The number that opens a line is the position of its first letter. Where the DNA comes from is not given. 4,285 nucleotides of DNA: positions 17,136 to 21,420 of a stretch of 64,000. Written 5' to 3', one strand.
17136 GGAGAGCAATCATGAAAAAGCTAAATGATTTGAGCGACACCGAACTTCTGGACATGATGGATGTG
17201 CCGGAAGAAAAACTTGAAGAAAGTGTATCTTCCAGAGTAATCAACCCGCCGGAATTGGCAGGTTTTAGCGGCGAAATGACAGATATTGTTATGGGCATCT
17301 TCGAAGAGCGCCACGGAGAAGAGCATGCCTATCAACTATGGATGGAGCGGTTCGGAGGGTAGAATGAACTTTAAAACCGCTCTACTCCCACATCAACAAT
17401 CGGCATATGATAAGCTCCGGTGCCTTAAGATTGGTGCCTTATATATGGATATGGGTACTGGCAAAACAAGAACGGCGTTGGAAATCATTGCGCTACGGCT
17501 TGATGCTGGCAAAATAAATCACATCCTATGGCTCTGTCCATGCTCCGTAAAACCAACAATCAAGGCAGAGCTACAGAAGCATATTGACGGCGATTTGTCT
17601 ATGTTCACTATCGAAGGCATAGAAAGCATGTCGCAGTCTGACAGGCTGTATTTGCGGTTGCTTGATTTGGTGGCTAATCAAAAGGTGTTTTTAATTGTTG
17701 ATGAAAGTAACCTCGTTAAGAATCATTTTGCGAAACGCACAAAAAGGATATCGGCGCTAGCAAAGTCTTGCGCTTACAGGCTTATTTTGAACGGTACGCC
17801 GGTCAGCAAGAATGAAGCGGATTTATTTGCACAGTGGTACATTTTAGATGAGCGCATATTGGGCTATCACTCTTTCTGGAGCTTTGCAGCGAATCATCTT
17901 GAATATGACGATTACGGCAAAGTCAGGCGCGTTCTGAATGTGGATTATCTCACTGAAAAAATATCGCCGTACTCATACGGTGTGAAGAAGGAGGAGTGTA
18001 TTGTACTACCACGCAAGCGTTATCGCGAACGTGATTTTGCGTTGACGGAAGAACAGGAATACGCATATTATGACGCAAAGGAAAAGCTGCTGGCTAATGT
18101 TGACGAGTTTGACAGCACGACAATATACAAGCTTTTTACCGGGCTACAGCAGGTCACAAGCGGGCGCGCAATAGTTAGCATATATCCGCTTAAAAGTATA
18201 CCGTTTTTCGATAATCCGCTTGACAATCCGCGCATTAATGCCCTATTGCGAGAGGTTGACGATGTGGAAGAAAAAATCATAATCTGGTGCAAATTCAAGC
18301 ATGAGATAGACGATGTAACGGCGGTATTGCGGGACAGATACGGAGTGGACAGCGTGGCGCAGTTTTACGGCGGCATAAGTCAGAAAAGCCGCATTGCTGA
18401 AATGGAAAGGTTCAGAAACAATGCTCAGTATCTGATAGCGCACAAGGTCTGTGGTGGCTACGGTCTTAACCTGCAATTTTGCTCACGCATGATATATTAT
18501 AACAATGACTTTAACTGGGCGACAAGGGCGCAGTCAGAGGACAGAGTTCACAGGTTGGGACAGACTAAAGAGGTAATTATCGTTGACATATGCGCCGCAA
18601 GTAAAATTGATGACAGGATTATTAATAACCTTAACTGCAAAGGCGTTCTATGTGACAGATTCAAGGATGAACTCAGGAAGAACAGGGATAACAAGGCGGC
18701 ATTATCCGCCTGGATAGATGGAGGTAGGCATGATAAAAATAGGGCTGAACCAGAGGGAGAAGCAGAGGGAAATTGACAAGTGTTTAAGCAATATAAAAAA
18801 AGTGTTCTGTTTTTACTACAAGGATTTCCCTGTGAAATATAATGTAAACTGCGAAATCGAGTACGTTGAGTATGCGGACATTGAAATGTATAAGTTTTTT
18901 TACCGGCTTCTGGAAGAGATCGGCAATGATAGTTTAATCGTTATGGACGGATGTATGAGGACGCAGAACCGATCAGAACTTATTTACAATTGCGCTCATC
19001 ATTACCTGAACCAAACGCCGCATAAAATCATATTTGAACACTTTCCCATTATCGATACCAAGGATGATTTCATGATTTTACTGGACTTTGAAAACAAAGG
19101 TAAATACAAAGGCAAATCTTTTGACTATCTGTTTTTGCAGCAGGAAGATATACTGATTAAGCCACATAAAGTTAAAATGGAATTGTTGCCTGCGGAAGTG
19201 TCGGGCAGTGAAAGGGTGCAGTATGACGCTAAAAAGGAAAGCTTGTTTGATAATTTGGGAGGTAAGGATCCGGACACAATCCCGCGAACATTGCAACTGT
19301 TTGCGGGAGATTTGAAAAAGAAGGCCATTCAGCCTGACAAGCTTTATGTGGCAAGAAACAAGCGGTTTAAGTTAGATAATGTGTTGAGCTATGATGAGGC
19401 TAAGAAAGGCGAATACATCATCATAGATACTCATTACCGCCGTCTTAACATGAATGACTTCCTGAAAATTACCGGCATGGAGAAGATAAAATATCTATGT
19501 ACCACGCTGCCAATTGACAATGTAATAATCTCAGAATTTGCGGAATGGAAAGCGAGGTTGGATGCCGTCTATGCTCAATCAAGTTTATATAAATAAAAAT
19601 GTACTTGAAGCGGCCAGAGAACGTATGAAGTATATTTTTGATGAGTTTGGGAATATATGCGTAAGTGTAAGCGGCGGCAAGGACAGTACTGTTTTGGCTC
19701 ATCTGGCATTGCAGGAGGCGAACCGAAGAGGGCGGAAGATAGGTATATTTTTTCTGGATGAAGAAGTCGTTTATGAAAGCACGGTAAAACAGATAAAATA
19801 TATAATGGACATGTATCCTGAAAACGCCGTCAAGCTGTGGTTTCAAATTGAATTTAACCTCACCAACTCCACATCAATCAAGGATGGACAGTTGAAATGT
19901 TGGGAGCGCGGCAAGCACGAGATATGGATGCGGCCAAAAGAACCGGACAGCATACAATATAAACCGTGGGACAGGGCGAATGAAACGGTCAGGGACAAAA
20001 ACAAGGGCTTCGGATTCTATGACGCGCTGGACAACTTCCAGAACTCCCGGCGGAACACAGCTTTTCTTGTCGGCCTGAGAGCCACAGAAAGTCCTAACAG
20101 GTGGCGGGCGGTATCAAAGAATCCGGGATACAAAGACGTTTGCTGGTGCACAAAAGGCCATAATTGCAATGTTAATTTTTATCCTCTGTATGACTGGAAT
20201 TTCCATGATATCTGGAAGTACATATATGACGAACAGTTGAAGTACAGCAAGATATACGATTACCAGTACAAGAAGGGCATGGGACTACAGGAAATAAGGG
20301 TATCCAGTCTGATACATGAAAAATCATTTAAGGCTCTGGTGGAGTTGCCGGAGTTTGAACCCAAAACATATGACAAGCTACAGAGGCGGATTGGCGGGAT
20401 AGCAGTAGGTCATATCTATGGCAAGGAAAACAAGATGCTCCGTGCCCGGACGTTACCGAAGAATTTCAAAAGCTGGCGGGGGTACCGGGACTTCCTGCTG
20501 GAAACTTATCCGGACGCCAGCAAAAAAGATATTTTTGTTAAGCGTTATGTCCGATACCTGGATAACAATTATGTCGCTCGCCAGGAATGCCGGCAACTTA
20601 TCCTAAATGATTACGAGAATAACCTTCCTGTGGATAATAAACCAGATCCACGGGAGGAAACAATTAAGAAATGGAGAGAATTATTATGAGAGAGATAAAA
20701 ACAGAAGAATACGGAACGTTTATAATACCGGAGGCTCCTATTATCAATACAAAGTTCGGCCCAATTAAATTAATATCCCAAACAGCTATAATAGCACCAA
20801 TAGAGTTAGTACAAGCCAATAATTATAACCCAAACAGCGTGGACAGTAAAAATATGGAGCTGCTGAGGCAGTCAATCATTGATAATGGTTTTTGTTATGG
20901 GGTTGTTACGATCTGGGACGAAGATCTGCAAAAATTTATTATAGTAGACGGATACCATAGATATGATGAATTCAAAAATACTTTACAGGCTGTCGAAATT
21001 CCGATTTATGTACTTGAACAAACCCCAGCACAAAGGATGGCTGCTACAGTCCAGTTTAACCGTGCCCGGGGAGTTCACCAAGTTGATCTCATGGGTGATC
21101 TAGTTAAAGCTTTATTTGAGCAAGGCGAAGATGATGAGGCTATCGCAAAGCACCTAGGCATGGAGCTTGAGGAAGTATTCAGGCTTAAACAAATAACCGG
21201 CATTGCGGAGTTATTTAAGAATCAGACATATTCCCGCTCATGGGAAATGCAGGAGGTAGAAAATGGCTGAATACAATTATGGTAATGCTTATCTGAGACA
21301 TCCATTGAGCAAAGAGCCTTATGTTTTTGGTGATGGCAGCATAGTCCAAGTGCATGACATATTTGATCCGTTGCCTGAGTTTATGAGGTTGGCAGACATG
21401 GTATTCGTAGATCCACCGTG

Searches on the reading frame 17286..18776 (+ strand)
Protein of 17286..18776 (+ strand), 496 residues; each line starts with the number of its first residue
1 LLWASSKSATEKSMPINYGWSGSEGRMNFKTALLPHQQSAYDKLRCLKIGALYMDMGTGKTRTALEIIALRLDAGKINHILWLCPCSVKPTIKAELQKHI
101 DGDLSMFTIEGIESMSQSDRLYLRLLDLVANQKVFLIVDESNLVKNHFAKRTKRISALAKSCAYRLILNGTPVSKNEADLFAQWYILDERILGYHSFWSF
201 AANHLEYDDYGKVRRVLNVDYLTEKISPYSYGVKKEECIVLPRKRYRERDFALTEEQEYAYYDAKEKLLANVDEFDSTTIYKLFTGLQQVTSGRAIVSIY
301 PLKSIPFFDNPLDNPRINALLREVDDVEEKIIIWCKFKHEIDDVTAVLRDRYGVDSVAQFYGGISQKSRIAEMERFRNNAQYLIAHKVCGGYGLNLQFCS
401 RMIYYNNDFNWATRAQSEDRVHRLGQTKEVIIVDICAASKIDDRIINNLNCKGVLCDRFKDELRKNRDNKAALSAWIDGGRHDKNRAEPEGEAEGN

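Call 26: search_protein_families(library=pfam, proteins=[window:17286-18776:+], max_evalue=0.001)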
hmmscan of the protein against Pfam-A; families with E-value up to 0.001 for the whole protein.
window:17286-18776:+ (496 aa): 3 families
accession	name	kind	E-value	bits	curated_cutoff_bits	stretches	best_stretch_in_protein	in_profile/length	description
PF00271.37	Helicase_C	-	4.4e-13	49.9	23.5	1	319-425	5-110/110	Helicase conserved C-terminal domain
PF00176.29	SNF2-rel_dom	-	1.1e-10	41.5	24.9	1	135-267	128-252/290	SNF2-related domain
PF04851.21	ResIII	-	7.6e-05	23.1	22.5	0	32-85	3-61/164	Type III restriction enzyme, res subunit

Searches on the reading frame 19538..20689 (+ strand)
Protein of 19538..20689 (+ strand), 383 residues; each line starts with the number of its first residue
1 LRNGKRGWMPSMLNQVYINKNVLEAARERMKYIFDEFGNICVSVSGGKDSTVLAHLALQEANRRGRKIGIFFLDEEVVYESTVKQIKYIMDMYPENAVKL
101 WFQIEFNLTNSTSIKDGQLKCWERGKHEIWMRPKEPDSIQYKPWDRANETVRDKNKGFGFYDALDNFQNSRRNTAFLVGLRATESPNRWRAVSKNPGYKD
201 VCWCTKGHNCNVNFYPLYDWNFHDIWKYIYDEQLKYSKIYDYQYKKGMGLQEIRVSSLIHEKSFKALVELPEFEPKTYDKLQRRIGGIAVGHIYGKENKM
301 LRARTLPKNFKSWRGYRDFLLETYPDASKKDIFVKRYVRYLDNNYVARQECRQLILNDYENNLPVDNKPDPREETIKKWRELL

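Call 26: search_protein_families(library=pfam, proteins=[window:19538-20689:+], max_evalue=0.001)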
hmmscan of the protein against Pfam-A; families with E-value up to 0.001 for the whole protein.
window:19538-20689:+ (383 aa): 3 families
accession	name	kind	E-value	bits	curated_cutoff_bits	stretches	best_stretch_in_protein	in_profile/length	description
PF01507.26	PAPS_reduct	-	8.2e-17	62.2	22.5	1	40-245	2-165/175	Phosphoadenosine phosphosulfate reductase domain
PF11922.13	DUF3440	-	6.5e-09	36.2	25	1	247-331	1-85/182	Domain of unknown function (DUF3440)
PF01171.26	ATP_bind_3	-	0.00033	20.9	27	1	40-100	2-61/182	PP-loop family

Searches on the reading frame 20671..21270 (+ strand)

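Call 28: search_protein_families(library=phrogs, proteins=[window:20671-21270:+], max_evalue=0.00001)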
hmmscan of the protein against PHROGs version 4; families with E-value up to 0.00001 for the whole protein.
window:20671-21270:+ (199 aa): 5 families
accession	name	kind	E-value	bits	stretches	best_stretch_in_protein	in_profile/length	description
phrog_2159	-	DNA, RNA and nucleotide metabolism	3.2e-46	159.4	1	42-196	64-228/365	ParB-like partition protein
phrog_26387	-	DNA, RNA and nucleotide metabolism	4.6e-09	37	1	43-171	14-143/252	ParB-like partition nuclease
phrog_498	-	other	6.3e-08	32.6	1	42-169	38-160/633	DNA methyltransferase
phrog_620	-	DNA, RNA and nucleotide metabolism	6.8e-08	33.8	1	42-149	12-116/217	ParB-like partition protein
phrog_1033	-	DNA, RNA and nucleotide metabolism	3.3e-07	31.4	1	50-171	45-171/334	ParB-like partition protein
